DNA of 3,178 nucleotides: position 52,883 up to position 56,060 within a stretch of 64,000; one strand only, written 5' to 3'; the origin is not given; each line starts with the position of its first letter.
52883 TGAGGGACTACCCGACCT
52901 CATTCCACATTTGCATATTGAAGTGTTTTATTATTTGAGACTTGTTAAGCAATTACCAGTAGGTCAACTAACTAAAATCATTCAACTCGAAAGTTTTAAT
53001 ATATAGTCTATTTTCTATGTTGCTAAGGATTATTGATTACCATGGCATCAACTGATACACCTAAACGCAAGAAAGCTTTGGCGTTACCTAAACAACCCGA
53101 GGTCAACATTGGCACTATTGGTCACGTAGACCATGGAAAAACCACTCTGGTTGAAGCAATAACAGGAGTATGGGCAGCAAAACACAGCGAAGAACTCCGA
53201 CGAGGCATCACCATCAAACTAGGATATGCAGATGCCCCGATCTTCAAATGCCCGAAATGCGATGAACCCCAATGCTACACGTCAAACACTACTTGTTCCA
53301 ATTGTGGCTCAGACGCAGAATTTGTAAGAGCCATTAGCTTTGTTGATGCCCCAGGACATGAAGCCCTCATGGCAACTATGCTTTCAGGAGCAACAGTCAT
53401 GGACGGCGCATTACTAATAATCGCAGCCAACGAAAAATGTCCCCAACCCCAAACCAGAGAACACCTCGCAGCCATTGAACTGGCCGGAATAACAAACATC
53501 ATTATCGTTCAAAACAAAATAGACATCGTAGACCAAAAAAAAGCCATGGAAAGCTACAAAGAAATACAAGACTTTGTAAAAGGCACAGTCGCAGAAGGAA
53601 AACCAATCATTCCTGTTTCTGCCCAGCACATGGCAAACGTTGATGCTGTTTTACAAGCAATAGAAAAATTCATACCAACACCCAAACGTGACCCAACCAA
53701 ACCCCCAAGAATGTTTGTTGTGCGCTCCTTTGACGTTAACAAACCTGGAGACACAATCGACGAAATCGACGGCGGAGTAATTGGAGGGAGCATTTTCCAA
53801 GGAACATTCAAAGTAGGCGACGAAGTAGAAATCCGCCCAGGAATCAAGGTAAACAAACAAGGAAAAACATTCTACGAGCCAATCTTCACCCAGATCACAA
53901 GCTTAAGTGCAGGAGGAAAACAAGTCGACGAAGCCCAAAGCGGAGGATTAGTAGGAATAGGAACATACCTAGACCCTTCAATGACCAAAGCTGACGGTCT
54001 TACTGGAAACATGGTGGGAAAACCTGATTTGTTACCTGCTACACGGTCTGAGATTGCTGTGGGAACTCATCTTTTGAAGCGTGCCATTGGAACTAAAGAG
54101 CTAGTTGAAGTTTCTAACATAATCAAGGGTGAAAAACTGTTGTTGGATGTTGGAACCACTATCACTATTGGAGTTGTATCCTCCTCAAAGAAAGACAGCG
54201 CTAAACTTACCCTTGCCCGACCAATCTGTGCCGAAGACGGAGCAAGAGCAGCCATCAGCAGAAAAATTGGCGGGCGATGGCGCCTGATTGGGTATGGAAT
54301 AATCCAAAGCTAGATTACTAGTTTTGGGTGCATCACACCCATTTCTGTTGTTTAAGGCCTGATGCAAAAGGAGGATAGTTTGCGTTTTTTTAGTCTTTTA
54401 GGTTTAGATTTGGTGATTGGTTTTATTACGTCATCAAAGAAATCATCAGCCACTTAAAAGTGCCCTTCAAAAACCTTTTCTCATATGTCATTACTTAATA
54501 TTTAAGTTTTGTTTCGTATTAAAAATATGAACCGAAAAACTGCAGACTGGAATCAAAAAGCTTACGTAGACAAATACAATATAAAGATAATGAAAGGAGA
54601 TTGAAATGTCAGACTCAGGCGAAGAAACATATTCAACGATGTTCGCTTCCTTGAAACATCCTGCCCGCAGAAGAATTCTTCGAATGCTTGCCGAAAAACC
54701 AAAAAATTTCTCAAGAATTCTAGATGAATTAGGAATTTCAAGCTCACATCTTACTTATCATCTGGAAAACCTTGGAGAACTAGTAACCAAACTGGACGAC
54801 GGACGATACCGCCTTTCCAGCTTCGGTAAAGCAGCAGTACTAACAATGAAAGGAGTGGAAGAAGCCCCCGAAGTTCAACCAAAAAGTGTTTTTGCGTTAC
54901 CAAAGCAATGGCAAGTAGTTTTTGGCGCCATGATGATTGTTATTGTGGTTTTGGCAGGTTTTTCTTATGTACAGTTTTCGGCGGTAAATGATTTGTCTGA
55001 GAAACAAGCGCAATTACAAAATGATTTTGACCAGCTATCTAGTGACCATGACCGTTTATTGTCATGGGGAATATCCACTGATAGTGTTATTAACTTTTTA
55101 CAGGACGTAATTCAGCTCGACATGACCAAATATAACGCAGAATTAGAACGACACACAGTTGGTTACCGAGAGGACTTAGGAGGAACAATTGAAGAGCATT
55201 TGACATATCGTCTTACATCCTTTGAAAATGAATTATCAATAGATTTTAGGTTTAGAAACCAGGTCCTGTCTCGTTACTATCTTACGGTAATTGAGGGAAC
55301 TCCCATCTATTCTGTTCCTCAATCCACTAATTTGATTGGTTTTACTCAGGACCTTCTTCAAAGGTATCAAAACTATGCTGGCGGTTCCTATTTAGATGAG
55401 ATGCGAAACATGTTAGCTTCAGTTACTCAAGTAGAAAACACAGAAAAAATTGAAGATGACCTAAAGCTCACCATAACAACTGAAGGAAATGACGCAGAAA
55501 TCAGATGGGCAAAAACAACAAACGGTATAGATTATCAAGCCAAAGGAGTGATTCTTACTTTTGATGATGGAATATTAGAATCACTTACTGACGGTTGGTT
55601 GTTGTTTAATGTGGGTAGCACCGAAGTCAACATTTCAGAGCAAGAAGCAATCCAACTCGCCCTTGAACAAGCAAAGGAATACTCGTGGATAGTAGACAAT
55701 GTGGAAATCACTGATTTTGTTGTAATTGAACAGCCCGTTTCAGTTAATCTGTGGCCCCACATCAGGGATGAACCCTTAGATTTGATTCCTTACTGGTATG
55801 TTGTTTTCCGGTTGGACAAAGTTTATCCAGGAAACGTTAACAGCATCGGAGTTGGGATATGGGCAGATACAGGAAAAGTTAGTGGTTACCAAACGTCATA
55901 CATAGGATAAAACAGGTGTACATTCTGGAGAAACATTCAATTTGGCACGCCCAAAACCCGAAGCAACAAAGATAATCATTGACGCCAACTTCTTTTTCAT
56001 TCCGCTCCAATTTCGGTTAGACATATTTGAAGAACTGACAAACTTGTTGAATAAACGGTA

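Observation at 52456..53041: Tandem array of three units with a conserved C-rich core in a 577-bp ORF-free gap just upstream of aIF2-gamma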

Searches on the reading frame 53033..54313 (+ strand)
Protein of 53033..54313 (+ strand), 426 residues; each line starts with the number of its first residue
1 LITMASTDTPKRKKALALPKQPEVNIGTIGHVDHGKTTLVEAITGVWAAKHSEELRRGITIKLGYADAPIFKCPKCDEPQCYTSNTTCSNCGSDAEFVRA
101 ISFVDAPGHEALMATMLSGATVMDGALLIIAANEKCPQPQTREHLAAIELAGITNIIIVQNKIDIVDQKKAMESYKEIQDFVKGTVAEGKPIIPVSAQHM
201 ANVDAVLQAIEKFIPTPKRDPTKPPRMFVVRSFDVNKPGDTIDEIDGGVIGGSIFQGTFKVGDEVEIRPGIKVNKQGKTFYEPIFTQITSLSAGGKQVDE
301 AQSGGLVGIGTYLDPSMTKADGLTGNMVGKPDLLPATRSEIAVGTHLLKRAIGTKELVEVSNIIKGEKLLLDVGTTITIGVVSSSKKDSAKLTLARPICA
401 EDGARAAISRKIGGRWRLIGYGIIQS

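Call 11: find_related_loci(query=window:53042-54310:+, collection=genome_contigs, flank=4000)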
Query window:53042-54310:+ (423 aa) in genome_contigs; peptide patterns used: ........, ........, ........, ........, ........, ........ (x = any residue, [..] = any of these).
190 stretches matched a pattern; 56 encode a relative of the query (tblastn E <= 1e-3); 56 distinct loci.
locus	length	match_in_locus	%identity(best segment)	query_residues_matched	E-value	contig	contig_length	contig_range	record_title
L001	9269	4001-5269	95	1-423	0e+0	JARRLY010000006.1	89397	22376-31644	MAG: Candidatus Bathyarchaeota archaeon isolate Spart_084_MAG scaffold_876, whole genome shotgun sequence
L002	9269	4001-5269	92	1-423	0e+0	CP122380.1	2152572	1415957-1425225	MAG: Candidatus Bathyarchaeum tardum isolate M17C-01 chromosome, complete genome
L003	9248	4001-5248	85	8-423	0e+0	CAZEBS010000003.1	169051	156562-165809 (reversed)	MAG TPA_asm: uncultured Candidatus Bathyarchaeia archaeon isolate SRP323688_co1_125 genome assembly, contig: NODE_166_le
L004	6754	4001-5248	84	8-423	0e+0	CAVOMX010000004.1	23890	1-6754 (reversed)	MAG: Candidatus Bathyarchaeota archaeon isolate MFD09779.bin.2.126 genome assembly, contig: contig_16205, whole genome s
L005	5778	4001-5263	82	1-421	0e+0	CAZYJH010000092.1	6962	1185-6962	MAG TPA_asm: uncultured Candidatus Bathyarchaeia archaeon isolate binchicken_co81_63 genome assembly, contig: NODE_19504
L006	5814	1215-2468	82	6-423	0e+0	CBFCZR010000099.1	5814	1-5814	MAG TPA_asm: Candidatus Bathyarchaeota archaeon isolate SRR6194934_binner123_Refined_40 genome assembly, contig: ERZ7813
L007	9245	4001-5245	83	9-423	0e+0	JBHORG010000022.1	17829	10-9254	Thermoproteota archaeon isolate SAG AM-311-L02 NODE_22_length_17829_cov_21.099584, whole genome shotgun sequence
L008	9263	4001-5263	83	1-421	0e+0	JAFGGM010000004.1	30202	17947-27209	MAG: Candidatus Bathyarchaeum sp. isolate Zod_Metabat.1386 k87_218950, whole genome shotgun sequence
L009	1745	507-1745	84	8-420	0e+0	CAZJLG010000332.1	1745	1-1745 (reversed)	MAG TPA_asm: uncultured Candidatus Bathyarchaeia archaeon isolate binchicken_co150_774 genome assembly, contig: NODE_289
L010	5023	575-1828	82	6-423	0e+0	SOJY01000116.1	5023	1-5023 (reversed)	MAG: Candidatus Bathyarchaeum sp. isolate E44_bin4 NODE_10443_length_5023_cov_8.657206, whole genome shotgun sequence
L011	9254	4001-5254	81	6-423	0e+0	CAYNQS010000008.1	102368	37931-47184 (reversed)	MAG TPA_asm: uncultured Candidatus Bathyarchaeia archaeon isolate SRP323688_co1_271 genome assembly, contig: NODE_410_le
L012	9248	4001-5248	81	8-423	0e+0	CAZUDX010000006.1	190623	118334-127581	MAG TPA_asm: uncultured Candidatus Bathyarchaeia archaeon isolate SRP323688_co1_173 genome assembly, contig: NODE_135_le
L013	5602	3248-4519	79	1-423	0e+0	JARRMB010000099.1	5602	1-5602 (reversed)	MAG: Candidatus Bathyarchaeota archaeon isolate Spart_087_MAG scaffold_17880, whole genome shotgun sequence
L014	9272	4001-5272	82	1-423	0e+0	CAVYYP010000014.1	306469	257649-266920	MAG: Candidatus Bathyarchaeota archaeon isolate MFD02923.bin.1.72 genome assembly, contig: contig_7307, whole genome sho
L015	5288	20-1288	79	1-422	0e+0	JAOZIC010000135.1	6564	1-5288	MAG: Candidatus Bathyarchaeota archaeon isolate DYS_4 NODE_15293, whole genome shotgun sequence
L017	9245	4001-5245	79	9-423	0e+0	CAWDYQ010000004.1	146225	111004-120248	MAG: Candidatus Bathyarchaeota archaeon isolate MFD09779.bin.1.203 genome assembly, contig: contig_37583, whole genome s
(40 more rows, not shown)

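Call 31: search_protein_families(library=pfam, proteins=[window:53033-54313:+], max_evalue=0.01)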
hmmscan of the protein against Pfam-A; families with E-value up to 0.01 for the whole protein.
window:53033-54313:+ (426 aa): 5 families
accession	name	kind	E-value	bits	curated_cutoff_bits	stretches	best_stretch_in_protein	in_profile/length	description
PF00009.33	GTP_EFTU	-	1.8e-33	116.2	26.5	1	24-215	4-187/188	Elongation factor Tu GTP binding domain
PF09173.17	eIF2_C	-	1.2e-29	102.7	22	1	340-424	2-86/86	Initiation factor eIF2 gamma, C terminal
PF03144.31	GTP_EFTU_D2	-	2.6e-10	41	30.3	1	247-313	1-60/73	Elongation factor Tu domain 2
PF03193.22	RsgA_GTPase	-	0.00015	22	30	1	123-211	23-105/174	RsgA GTPase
PF01926.29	MMR_HSR1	-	0.0047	17.5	21.9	0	26-161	2-112/113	50S ribosome-binding GTPase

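Call 53: find_homologous_proteins(query=window:53033-54310:+, max_evalue=1e-100)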
Query window:53033-54310:+ (426 aa): 7923 proteins with E <= 1e-100 among 8000 candidates; the best 120 are listed.
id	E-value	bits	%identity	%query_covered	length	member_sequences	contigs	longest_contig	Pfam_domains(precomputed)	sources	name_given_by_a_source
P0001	3.8e-265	897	94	100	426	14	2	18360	PF09173.18,PF00009.34,PF03144.32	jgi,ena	-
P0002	3.2e-263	891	95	99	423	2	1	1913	PF09173.18,PF00009.34,PF03144.32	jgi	-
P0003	6.6e-258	873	92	99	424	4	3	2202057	PF09173.18,PF00009.34,PF03144.32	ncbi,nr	ncbi:MAG: translation initiation factor IF-2 subunit gamma [Candidatus Bathyarchaeota archaeon]|nr:t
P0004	1.8e-256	869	92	99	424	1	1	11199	PF09173.18,PF00009.34,PF03144.32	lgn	-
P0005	2.9e-253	858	90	100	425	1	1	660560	PF09173.18,PF00009.34,PF03144.32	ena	-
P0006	2.8e-241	819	86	100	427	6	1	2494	PF09173.18,PF00009.34,PF03144.32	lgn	-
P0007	3.3e-239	812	85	99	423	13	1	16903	PF09173.18,PF00009.34,PF03144.32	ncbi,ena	-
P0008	8.7e-238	807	85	99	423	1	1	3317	PF09173.18,PF00009.34,PF03144.32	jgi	-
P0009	1.3e-237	807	84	100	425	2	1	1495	PF09173.18,PF00009.34,PF03144.32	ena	-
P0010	3.4e-237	805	84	100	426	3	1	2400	PF09173.18,PF00009.34,PF03144.32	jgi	-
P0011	4.6e-236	802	84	100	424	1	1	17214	PF09173.18,PF00009.34,PF03144.32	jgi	-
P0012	8.1e-236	801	85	98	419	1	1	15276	PF09173.18,PF00009.34,PF03144.32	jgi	-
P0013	9.2e-236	801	83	99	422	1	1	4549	PF09173.18,PF00009.34,PF03144.32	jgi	jgi:translation initiation factor 2 subunit 3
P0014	3.5e-235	799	84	99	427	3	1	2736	PF09173.18,PF00009.34,PF03144.32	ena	-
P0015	9.0e-235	797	85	98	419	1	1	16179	PF09173.18,PF00009.34,PF03144.32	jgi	-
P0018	6.7e-234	794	84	99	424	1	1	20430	PF09173.18,PF00009.34,PF03144.32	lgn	-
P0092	2.5e-224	763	79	100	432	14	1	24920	PF09173.18,PF00009.34,PF03144.32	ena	-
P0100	1.8e-222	757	78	100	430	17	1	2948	PF09173.18,PF00009.34,PF03144.32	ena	-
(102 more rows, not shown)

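Call 54: find_encoding_contigs(protein=P0005, flank=3000, max_places=3)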
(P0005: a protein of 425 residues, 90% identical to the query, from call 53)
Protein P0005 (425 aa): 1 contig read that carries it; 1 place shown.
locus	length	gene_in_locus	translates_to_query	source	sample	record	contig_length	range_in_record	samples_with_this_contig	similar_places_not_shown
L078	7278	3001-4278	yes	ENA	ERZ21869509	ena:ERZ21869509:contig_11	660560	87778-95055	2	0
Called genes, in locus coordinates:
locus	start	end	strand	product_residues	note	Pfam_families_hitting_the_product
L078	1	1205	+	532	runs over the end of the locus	PF01943:Polysacc_synt, PF03023:MurJ, PF13440:Polysacc_synt_3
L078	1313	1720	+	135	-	PF01092:Ribosomal_S6e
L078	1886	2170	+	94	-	-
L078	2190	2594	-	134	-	PF18894:PhageMetallopep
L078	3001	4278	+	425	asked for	PF00009:GTP_EFTU, PF03144:GTP_EFTU_D2, PF09173:eIF2_C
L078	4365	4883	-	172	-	-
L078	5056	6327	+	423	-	PF01022:HTH_5, PF12840:HTH_20 (weak), PF24038:DUF7347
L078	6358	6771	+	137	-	PF18477:PIN_9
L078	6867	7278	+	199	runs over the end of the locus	PF03876:SHS2_Rpb7-N, PF00575:S1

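Call 55: find_encoding_contigs(protein=P0004, flank=3000, max_places=3)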
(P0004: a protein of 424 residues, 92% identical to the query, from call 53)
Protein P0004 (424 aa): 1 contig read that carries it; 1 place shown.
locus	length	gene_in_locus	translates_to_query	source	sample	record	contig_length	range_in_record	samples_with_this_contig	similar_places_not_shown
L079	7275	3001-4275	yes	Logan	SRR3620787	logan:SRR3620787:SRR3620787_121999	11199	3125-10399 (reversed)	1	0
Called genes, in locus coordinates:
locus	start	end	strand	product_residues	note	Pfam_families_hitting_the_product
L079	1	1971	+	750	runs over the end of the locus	PF00072:Response_reg, PF08447:PAS_3, PF08448:PAS_4 (weak), PF13426:PAS_9, PF13188:PAS_8 (weak), PF08447:PAS_3, PF13426:PAS_9, PF02518:HATPase_c, +1 more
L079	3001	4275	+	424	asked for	PF00009:GTP_EFTU, PF03144:GTP_EFTU_D2, PF09173:eIF2_C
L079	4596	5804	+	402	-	PF07690:MFS_1, PF12832:MFS_1_like, PF13347:MFS_2 (weak), PF00083:Sugar_tr, PF05977:MFS_3 (faint), PF07690:MFS_1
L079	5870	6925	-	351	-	PF09826:Beta_propel (faint), PF08309:LVIVD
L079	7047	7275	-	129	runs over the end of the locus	PF07237:DUF1428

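Call 56: find_encoding_contigs(protein=P0006, flank=3000, max_places=3)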
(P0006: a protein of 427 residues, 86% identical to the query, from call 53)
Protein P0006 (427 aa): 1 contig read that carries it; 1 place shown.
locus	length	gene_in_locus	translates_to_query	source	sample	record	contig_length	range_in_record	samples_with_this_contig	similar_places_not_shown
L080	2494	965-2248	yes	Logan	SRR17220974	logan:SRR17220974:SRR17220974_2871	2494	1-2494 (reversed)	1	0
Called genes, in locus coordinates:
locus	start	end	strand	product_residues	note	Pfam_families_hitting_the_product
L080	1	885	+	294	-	?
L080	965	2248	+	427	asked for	PF00009:GTP_EFTU, PF03144:GTP_EFTU_D2, PF09173:eIF2_C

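Call 60: find_encoding_contigs(protein=P0092, flank=3000, max_places=2)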
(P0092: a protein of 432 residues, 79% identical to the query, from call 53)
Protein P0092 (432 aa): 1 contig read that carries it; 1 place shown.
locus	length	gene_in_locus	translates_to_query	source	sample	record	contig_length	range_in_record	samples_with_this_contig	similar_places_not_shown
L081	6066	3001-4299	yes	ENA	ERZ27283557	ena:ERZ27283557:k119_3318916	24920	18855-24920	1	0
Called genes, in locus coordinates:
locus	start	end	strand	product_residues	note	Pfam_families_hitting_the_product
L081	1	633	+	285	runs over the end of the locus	PF02775:TPP_enzyme_C, PF12367:PFO_beta_C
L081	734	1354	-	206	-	-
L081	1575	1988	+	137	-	PF01092:Ribosomal_S6e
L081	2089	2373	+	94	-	-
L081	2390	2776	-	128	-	PF18894:PhageMetallopep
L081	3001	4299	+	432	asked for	PF00009:GTP_EFTU, PF03144:GTP_EFTU_D2 (weak), PF09173:eIF2_C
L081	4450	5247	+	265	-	-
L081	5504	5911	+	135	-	PF00203:Ribosomal_S19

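Call 61: find_encoding_contigs(protein=P0100, flank=3000, max_places=2)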
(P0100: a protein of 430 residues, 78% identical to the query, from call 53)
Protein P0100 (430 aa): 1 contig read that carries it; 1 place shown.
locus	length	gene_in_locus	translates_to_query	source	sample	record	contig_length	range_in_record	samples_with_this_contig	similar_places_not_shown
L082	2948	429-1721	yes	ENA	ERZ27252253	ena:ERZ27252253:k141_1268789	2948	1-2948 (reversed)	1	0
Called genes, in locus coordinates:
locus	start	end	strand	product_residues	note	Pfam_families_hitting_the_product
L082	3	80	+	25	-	?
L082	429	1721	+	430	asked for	PF00009:GTP_EFTU, PF03144:GTP_EFTU_D2, PF09173:eIF2_C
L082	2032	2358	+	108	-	-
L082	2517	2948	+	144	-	?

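Call 62: find_encoding_contigs(protein=P0018, flank=3000, max_places=2)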
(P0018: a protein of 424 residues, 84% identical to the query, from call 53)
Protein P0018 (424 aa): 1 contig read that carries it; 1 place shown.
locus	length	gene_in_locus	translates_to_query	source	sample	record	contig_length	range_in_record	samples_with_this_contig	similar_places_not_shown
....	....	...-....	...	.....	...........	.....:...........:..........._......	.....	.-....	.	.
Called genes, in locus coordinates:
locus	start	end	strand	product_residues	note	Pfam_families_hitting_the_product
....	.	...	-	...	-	?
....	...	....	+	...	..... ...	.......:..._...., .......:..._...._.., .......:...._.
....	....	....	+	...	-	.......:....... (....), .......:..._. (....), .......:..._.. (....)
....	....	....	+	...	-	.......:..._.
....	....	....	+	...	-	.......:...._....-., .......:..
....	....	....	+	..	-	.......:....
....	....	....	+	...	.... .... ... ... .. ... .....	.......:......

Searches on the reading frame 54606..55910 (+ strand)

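Call 31: search_protein_families(library=pfam, proteins=[window:54606-55910:+], max_evalue=0.01)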
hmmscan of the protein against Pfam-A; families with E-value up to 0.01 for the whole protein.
window:54606-55910:+ (434 aa): 5 families
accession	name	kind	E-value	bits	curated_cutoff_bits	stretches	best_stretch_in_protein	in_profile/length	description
PF24038.1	DUF7347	-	1.2e-08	35.5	27.6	1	11-78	3-74/77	Domain of unknown function (DUF7347)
PF01022.26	HTH_5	-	1.2e-07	32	22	1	19-58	2-41/47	Bacterial regulatory protein, arsR family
PF12840.13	HTH_20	-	1.9e-07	31.4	27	1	18-56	3-42/51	Helix-turn-helix domain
PF25213.1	HVO_A0261_N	-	0.0025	18.1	35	1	18-85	10-78/86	HVO_A0261 N-terminal domain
PF18460.6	HetR_C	-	0.0095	16.3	27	0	23-80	18-73/79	Heterocyst differentiation regulator C-terminal Hood domain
